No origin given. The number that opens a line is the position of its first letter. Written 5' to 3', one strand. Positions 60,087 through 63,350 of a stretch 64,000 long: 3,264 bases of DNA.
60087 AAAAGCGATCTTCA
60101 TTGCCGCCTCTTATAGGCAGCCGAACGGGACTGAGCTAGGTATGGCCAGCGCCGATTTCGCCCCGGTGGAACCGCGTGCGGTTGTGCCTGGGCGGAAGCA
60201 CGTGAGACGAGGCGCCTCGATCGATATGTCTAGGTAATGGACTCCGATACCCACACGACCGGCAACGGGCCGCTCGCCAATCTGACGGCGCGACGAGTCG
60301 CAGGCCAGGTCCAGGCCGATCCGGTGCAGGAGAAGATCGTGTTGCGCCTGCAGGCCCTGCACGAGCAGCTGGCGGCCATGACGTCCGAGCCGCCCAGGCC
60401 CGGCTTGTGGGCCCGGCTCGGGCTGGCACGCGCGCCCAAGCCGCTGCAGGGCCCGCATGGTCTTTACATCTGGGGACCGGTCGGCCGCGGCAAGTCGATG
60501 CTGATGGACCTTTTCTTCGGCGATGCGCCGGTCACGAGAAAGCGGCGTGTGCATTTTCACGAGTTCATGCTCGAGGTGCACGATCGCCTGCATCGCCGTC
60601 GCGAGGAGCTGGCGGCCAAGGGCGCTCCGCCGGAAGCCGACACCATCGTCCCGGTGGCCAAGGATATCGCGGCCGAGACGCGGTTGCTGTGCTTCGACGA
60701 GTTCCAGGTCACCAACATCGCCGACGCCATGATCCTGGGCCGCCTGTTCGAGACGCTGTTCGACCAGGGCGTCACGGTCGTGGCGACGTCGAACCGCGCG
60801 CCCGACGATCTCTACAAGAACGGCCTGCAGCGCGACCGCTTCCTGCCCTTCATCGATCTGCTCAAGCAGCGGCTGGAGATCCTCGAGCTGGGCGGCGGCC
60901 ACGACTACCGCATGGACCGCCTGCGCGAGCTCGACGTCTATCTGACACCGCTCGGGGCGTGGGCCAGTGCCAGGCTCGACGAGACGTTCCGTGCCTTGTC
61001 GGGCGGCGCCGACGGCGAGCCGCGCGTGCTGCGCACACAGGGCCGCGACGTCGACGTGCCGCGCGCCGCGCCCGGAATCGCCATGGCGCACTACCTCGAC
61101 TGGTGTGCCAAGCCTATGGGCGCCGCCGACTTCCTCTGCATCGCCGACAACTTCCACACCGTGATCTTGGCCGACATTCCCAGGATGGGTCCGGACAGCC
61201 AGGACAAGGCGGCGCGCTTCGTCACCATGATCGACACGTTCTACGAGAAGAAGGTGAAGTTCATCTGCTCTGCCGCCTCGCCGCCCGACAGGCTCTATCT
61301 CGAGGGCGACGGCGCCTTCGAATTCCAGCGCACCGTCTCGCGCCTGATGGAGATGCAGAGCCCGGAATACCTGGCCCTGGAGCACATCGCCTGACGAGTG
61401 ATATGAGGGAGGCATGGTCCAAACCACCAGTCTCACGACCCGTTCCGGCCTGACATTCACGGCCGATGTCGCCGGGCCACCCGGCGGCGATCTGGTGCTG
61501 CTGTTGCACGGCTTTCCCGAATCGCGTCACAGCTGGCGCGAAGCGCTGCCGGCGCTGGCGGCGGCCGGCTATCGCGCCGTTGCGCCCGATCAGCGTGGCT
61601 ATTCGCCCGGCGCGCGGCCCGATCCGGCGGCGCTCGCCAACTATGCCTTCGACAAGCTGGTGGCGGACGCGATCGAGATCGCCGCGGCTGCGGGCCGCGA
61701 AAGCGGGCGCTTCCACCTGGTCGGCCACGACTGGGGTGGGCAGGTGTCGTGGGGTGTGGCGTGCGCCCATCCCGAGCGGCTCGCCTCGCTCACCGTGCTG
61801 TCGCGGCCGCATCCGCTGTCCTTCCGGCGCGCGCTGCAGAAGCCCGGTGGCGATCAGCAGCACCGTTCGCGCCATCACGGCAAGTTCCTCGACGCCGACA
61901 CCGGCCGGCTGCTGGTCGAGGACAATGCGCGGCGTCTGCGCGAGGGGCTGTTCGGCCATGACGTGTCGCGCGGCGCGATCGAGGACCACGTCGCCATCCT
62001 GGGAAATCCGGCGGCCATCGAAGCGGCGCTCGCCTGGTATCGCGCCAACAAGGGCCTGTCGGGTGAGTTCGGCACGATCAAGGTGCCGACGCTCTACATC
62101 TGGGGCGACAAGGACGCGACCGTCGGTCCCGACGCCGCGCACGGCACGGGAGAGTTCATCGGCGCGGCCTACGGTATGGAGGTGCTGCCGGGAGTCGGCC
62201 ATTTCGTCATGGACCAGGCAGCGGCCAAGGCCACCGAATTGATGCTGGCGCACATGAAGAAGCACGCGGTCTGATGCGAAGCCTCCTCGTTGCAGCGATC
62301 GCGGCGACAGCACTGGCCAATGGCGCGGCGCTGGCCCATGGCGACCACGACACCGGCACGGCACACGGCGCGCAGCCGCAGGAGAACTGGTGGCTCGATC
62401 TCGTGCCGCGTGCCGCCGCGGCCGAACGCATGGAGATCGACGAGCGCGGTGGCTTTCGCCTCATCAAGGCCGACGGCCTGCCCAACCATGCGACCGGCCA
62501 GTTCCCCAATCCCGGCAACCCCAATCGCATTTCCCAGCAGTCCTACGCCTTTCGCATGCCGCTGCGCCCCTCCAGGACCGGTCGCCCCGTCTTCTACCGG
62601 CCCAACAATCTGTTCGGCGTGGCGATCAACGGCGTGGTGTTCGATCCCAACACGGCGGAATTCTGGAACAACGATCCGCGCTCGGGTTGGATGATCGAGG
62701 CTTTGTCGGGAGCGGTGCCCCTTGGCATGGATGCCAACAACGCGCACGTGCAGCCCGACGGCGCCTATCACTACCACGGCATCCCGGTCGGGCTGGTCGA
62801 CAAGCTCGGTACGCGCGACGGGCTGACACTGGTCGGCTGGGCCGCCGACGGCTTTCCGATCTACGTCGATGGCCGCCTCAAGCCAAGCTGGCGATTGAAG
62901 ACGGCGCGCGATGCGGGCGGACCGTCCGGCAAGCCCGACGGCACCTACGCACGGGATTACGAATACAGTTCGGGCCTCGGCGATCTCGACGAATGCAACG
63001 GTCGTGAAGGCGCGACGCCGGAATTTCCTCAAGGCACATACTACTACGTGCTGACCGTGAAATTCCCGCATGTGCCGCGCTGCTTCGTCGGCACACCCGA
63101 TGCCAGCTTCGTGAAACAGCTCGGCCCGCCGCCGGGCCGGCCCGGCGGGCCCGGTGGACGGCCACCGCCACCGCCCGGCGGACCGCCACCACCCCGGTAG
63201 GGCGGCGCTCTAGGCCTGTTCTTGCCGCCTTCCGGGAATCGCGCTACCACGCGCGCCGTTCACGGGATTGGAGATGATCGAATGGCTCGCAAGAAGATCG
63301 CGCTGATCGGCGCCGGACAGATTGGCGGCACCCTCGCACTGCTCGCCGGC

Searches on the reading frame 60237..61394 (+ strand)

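Call 67: search_protein_families(library=pfam, proteins=[window:60237-61394:+], max_evalue=0.001)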
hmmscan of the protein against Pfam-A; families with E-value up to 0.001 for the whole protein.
window:60237-61394:+ (385 aa): 1 family
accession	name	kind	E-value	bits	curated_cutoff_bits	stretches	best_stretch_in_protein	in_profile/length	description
PF03969.22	AFG1_ATPase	-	1.1e-113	380.3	27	1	17-380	8-359/361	AFG1-like ATPase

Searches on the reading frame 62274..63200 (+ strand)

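Call 67: search_protein_families(library=pfam, proteins=[window:62274-63200:+], max_evalue=0.001)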
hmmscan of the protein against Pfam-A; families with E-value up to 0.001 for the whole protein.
window:62274-63200:+ (308 aa): 1 family
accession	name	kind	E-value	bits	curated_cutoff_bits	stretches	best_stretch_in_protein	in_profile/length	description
PF14240.11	YHYH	-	2.9e-57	194.2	25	1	93-273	2-193/193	YHYH protein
